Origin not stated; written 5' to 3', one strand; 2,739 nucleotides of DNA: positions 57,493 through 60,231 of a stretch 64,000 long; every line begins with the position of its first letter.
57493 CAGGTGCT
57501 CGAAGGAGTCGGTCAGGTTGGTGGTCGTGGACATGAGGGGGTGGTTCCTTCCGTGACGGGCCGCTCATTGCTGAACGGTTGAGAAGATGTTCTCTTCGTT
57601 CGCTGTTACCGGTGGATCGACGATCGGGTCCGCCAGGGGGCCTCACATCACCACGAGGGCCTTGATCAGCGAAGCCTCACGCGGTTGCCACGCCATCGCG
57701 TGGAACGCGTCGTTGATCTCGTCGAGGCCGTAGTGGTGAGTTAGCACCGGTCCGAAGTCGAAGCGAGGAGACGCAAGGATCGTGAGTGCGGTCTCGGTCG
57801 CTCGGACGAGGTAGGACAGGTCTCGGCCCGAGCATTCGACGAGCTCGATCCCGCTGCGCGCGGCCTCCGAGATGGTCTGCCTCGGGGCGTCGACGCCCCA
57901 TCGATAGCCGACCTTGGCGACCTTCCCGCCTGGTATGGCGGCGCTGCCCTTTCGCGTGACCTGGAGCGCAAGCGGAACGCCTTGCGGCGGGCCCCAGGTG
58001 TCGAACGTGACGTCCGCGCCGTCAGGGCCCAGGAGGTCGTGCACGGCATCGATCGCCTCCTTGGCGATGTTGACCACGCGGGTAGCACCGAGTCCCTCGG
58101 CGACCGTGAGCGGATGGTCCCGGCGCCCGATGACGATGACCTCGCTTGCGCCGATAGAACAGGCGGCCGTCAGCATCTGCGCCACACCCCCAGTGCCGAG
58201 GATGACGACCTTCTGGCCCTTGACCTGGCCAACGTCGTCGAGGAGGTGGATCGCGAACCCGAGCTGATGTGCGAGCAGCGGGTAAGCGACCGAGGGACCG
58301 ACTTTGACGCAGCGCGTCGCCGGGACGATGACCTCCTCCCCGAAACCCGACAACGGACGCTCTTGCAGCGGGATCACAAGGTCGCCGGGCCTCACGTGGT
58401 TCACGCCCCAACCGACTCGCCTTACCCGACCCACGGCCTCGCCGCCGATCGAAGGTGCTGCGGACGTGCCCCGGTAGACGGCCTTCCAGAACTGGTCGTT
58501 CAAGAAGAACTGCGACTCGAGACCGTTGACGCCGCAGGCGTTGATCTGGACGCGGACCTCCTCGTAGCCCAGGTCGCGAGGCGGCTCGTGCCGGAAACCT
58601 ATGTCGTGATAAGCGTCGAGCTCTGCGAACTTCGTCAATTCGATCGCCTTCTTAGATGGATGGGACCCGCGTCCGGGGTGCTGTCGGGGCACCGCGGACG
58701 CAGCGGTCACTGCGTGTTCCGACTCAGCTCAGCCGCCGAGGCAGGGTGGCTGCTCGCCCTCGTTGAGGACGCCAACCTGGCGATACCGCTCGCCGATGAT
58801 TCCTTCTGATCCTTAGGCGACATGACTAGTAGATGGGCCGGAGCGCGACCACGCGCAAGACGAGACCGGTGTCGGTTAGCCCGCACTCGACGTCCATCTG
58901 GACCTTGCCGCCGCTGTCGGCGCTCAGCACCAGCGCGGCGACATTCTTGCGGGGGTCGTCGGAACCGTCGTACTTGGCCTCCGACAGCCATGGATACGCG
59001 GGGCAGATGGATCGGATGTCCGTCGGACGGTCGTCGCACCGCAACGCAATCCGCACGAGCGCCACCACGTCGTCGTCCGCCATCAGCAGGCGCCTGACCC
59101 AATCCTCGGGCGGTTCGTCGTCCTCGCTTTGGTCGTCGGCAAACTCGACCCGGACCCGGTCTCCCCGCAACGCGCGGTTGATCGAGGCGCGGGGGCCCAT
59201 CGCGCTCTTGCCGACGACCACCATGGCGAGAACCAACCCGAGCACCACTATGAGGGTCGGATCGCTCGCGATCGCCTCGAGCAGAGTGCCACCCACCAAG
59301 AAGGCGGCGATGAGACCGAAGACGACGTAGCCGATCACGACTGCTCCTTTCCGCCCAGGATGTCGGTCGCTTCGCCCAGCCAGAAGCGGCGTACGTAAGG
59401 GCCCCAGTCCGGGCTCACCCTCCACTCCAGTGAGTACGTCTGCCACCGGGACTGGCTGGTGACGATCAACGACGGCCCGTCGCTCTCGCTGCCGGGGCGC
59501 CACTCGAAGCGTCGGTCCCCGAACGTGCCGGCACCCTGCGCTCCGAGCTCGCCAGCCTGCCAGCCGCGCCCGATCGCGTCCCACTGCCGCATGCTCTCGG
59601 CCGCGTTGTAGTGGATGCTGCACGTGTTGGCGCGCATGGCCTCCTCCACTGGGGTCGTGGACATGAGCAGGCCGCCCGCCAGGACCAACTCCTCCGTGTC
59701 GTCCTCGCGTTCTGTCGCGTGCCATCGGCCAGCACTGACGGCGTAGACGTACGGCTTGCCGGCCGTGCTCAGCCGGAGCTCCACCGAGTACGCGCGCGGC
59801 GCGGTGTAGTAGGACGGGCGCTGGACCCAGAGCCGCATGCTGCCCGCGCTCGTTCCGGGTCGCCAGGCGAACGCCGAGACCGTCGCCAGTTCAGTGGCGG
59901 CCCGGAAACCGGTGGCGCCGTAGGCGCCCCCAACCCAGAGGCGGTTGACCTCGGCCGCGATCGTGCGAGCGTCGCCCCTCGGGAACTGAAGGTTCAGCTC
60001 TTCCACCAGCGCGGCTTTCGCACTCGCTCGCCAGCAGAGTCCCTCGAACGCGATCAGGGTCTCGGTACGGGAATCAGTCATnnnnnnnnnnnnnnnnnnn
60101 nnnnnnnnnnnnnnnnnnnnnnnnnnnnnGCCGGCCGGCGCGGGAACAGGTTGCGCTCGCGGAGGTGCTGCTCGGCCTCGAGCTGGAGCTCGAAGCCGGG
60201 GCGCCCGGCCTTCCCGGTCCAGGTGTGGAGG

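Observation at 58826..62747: Orphan operon of five to six proteins without recognisable families, including an internal paralog pair, a zinc-ribbon protein and a 2-TM protein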

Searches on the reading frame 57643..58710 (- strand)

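Call 29: search_protein_families(library=pfam, proteins=[window:57643-58710:-], max_evalue=0.001)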
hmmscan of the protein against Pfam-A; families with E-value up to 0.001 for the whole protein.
window:57643-58710:- (355 aa): 2 families
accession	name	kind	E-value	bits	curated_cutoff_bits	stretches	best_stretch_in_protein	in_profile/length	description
PF00107.32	ADH_zinc_N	-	1.6e-11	44.7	31.8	1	182-256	9-83/129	Zinc-binding dehydrogenase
PF08240.17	ADH_N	-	3.4e-07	30.9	23.5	1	50-137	3-102/104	Alcohol dehydrogenase GroES-like domain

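Call 59: search_protein_families(library=padloc, proteins=[window:57643-58638:-], max_evalue=0.1)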
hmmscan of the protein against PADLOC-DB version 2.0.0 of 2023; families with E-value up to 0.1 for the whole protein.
window:57643-58638:- (331 aa): 0 families

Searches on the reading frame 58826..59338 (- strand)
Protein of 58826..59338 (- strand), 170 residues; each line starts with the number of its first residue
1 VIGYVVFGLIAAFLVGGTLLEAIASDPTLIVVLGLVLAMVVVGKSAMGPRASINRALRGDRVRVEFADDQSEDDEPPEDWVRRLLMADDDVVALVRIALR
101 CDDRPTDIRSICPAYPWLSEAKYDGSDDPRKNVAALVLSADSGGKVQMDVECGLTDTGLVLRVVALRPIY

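Call 3: search_protein_families(library=pfam, proteins=[window:58826-59338:-], max_evalue=1)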
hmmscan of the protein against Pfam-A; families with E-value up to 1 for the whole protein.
window:58826-59338:- (170 aa): 1 family
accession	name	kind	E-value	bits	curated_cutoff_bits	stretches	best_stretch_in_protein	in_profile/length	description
PF25258.1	DUF7859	-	0.2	12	27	1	18-41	4-27/49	Family of unknown function (DUF7859)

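Call 4: search_protein_families(library=ncbifam, proteins=[window:58826-59338:-], max_evalue=1)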
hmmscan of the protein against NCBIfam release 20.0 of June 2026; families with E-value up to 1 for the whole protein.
window:58826-59338:- (170 aa): 0 families

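Call 5: search_protein_families(library=padloc, proteins=[window:58826-59338:-], max_evalue=1)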
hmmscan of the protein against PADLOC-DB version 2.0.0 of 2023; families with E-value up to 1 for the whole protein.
window:58826-59338:- (170 aa): 0 families

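Call 10: search_protein_families(library=phrogs, proteins=[window:58826-59338:-], max_evalue=1)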
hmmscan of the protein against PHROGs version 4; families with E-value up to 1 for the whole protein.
window:58826-59338:- (170 aa): 2 families
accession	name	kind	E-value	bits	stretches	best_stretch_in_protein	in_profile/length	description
phrog_2279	-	unknown function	0.015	16.1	1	46-72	12-39/71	-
phrog_21622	-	unknown function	0.043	14.9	1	4-42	7-44/64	-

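Call 56: search_dna_similar(query=window:58826-59338:-, collection=plasmids, mode=protein, max_evalue=0.1)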
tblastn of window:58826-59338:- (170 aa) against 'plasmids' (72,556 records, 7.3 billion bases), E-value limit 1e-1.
No match.

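Call 89: find_related_loci(query=window:58826-59338:-, collection=viral_contigs, flank=5000)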
Query window:58826-59338:- (170 aa) in viral_contigs; peptide patterns used: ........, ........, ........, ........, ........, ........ (x = any residue, [..] = any of these).
5 stretches matched a pattern, but none encodes a relative of the query by tblastn (E <= 1e-3).

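Call 101: search_solved_structures(query=window:58826-59338:-, max_evalue=1)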
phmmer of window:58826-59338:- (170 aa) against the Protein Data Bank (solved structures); distinct sequences matched with E-value up to 1: 1.
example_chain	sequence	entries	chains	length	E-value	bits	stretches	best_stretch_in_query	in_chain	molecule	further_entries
8smr_F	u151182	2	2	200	0.48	13.5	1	109-131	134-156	Cbb3-type Cytochrome C oxidase subunit II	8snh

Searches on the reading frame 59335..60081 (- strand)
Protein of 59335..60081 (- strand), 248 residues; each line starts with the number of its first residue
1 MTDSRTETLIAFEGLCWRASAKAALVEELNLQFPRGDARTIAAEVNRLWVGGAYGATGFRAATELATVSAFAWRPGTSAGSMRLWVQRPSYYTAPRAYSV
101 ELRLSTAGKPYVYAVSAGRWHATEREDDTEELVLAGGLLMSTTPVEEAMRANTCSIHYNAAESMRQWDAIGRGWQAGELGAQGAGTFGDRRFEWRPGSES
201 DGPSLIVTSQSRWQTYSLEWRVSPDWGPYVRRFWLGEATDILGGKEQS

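Call 3: search_protein_families(library=pfam, proteins=[window:59335-60081:-], max_evalue=1)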
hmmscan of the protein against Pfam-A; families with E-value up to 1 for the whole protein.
window:59335-60081:- (248 aa): 0 families

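Call 4: search_protein_families(library=ncbifam, proteins=[window:59335-60081:-], max_evalue=1)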
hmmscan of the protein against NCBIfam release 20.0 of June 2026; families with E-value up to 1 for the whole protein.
window:59335-60081:- (248 aa): 0 families

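Call 5: search_protein_families(library=padloc, proteins=[window:59335-60081:-], max_evalue=1)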
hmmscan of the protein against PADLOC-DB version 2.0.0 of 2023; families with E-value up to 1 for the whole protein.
window:59335-60081:- (248 aa): 0 families

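Call 10: search_protein_families(library=phrogs, proteins=[window:59335-60081:-], max_evalue=1)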
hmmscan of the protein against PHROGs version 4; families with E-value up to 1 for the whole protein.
window:59335-60081:- (248 aa): 0 families

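Call 49: predict_structure(alignment_id=A4)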
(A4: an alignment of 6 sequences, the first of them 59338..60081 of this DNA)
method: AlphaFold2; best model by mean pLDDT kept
length: 248 residues; sequences in the alignment: 6
mean_pLDDT: 74.1   pTM: 0.66
mean pLDDT of the five models: 74.1, 73.0, 73.0, 62.4, 60.3
residues with pLDDT >= 90: 14; 70-90: 148; 50-70: 75; < 50: 11
segments of 3 or more residues with pLDDT < 50: 1-4, 243-248
pLDDT, mean of each block of 10 residues (from residue 1): 61 88 84 68 84 69 71 83 81 67 87 84 66 75 81 66 62 58 72 74 81 84 74 86 42
secondary structure, 60 per line:
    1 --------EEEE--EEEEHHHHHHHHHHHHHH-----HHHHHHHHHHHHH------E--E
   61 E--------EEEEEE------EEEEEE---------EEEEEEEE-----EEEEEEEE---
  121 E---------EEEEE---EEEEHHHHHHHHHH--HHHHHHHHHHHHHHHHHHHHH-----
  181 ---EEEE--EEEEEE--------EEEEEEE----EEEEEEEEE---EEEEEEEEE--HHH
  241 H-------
elements in order: E9-12 E15-18 H19-32 H38-50 E70-75 E82-87 E97-104 E110-117 E131-135 E139-142 H143-152 H155-175 E184-187 E190-195 E204-210 E215-223 E227-235 H238-241

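Call 51: fold_search(model_id=the predicted structure, library=pdb)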
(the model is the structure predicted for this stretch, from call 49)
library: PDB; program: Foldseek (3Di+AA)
matches with E <= 10: 709; with E <= 0.001: 0
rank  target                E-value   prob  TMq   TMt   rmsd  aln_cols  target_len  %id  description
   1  2z4h_B                2.9e-02  0.13  0.15  0.18  18.4       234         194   11  Crystal structure of the Cpx pathway activator NlpE from Escherichia coli (released 2007-09-04)
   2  2z4i_A                8.8e-02  0.09  0.14  0.18  21.6       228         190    9  Crystal structure of the Cpx pathway activator NlpE from Escherichia coli (released 2007-09-04)
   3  6cl5_A                1.2e-01  0.10  0.15  0.11  17.6       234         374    8  Structure of P. aeruginosa R1 pyocin fiber PALES_06171 comprising C-terminal residues 323-701 (released 2018-06-27)
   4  2z4h_A                1.3e-01  0.08  0.14  0.18  21.5       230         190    8  Crystal structure of the Cpx pathway activator NlpE from Escherichia coli (released 2007-09-04)
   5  5e6s_E                1.5e-01  0.13  0.19  0.10  13.4       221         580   10  Structures of leukocyte integrin aLB2: The aI domain, the headpiece, and the pocket for the internal ligand (released 2016-03-02)
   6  6v8i_AH               1.9e-01  0.14  0.16  0.08  12.8       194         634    9  Composite atomic model of the Staphylococcus aureus phage 80alpha baseplate (released 2020-03-04)
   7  5ho9_A                1.9e-01  0.08  0.14  0.06  16.6       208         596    9  Structure of truncated AbnA (domains 1-3), a GH43 arabinanase from Geobacilllus stearothermophilus, in complex with ar (released 2017-02-01)
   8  5k1h_B                2.4e-01  0.25  0.16  0.08  12.6       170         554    7  eIF3b relocated to the intersubunit face to interact with eIF1 and below the eIF2 ternary-complex. from the structure  (released 2016-07-13)
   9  6cl6_A                2.4e-01  0.08  0.15  0.11  19.1       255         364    8  Structure of P. aeruginosa R2 pyocin fiber PA0620 comprising C-terminal residues 323-691 (released 2018-06-27)
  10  7sa7_A                2.7e-01  0.09  0.14  0.16  15.6       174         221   14  Crystal structure of the apo SH2 domains of Syk (released 2021-10-13)
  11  7q63_CCC              2.7e-01  0.08  0.14  0.15  15.1       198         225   15  The tandem SH2 domains of SYK (released 2021-11-24)
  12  5a5u_B                3.0e-01  0.13  0.20  0.11  11.8       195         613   13  Structure of mammalian eIF3 in the context of the 43S preinitiation complex (released 2015-09-09)
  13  5cdw_H                3.3e-01  0.38  0.15  0.35  11.0        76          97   16  Crystal Structure Analysis of a mutant Grb2 SH2 domain (W121G) with a pYVNV peptide (released 2016-05-25)
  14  8ovw_P                3.3e-01  0.08  0.16  0.15  17.6       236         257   10  Cryo-EM structure of CBF1-CCAN bound topologically to centromeric DNA (released 2023-08-09)
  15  4nf9_A                3.5e-01  0.06  0.12  0.14  16.8       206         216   10  Structure of the Knl1/Nsl1 complex (released 2014-03-19)
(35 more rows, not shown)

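Call 53: find_related_loci(query=A4, collection=viral_contigs, flank=8000)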
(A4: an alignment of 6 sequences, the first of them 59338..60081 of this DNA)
Query A4 (248 aa) in viral_contigs; peptide patterns used: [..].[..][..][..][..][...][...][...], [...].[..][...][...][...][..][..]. (x = any residue, [..] = any of these).
86 stretches matched a pattern, but none encodes a relative of the query by tblastn (E <= 1e-3).

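Call 71: fold_search(model_id=the predicted structure, library=viral)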
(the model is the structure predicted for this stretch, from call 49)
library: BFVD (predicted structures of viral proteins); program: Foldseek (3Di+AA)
matches with E <= 10: 809; with E <= 0.001: 0
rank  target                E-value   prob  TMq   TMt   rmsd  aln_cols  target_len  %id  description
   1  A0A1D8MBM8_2          1.2e-02  0.51  0.21  0.06  15.3       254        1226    9  (no name in the UniProt tables at hand)
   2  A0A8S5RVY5            1.6e-02  0.21  0.17  0.12  17.7       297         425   10  Conjugal transfer protein [Siphoviridae sp. ctHip2]
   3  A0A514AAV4            2.9e-02  0.20  0.15  0.17  17.0       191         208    9  Uncharacterized protein [Bacillus phage Karezi]
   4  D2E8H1                5.2e-02  0.38  0.17  0.06  11.1       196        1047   10  (no name in the UniProt tables at hand)
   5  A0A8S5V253            5.2e-02  0.15  0.18  0.18  16.2       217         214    9  Uncharacterized protein [Myoviridae sp. ctJ2i1]
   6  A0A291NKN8            5.9e-02  0.11  0.15  0.04  33.1       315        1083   12  Tail fiber protein [Salmonella phage SP01]
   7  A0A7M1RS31            6.5e-02  0.12  0.17  0.11  18.8       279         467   10  Uncharacterized protein [uncultured phage cr4_1]
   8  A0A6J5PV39            7.7e-02  0.16  0.14  0.07  20.1       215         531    9  Uncharacterized protein [uncultured Caudovirales phage]
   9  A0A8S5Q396            1.1e-01  0.12  0.17  0.13  17.8       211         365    8  RNaseLS-like protein [Siphoviridae sp. ctLNL10]
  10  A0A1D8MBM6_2          1.2e-01  0.10  0.14  0.05  16.4       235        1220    7  Polyprotein (Fragment) [Ceratobasidium endornavirus F]
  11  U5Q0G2                1.6e-01  0.60  0.22  0.39  14.3       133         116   14  Uncharacterized protein [Bacillus phage Slash]
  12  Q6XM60                1.6e-01  0.18  0.17  0.27  14.1       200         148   10  FirrV-1-A27 [Feldmannia irregularis virus a]
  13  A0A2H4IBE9            1.7e-01  0.08  0.14  0.15  15.7       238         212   10  Uncharacterized protein [Erwinia phage vB_EamM_Y3]
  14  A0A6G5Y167            1.7e-01  0.04  0.12  0.07  32.4       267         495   10  (no name in the UniProt tables at hand)
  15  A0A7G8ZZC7            1.8e-01  0.13  0.16  0.22  17.9       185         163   10  (no name in the UniProt tables at hand)
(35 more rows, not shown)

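Call 91: search_dna_similar(query=window:59335-60081:-, collection=phages, mode=protein, max_evalue=0.1)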
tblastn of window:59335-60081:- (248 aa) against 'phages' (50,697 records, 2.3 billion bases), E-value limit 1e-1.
No match.

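Call 92: search_dna_similar(query=window:59335-60081:-, collection=plasmids, mode=protein, max_evalue=0.1)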
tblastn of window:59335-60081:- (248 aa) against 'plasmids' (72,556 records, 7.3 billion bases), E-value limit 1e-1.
No match.

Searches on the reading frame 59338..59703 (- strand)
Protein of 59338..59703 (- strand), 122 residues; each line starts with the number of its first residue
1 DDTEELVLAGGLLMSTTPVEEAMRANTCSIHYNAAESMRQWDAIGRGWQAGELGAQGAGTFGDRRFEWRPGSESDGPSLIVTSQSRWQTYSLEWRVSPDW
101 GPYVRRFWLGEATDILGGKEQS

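Call 79: find_related_loci(query=A6, collection=metagenome_contigs, flank=8000)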
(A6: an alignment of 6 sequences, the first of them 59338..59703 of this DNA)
Query A6 (122 aa) in metagenome_contigs; peptide patterns used: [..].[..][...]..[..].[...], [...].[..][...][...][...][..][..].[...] (x = any residue, [..] = any of these).
197 stretches matched a pattern, but none encodes a relative of the query by tblastn (E <= 1e-3).

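Call 87: search_protein_families(library=pfam, alignment_id=A5, max_evalue=10)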
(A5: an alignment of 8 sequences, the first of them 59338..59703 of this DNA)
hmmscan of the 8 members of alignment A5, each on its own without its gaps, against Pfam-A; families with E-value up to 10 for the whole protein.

A. member 1, window:59338-59703:- (122 aa): 0 families

B. families by the number of members that match (of 8 scanned): 1 family
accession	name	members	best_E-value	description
PF17882.6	SBD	1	0.08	OAA-family lectin sugar binding domain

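Call 102: search_solved_structures(query=A6, max_evalue=1)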
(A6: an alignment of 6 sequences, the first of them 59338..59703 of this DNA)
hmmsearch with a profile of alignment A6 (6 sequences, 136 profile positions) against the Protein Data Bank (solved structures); distinct sequences matched with E-value up to 1: 4.
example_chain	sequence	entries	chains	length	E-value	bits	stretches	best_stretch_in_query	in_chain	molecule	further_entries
4g3n_A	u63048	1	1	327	0.32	13.9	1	40-113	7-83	DNA gyrase subunit A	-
3uc1_A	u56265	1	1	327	0.37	13.7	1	41-113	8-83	DNA gyrase subunit A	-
8s7k_C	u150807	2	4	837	0.42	13.5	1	17-113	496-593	DNA gyrase subunit A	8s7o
6dfl_A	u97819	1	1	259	0.9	12.4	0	49-108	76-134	Lipopolysaccharide core heptose(I) kinase RfaP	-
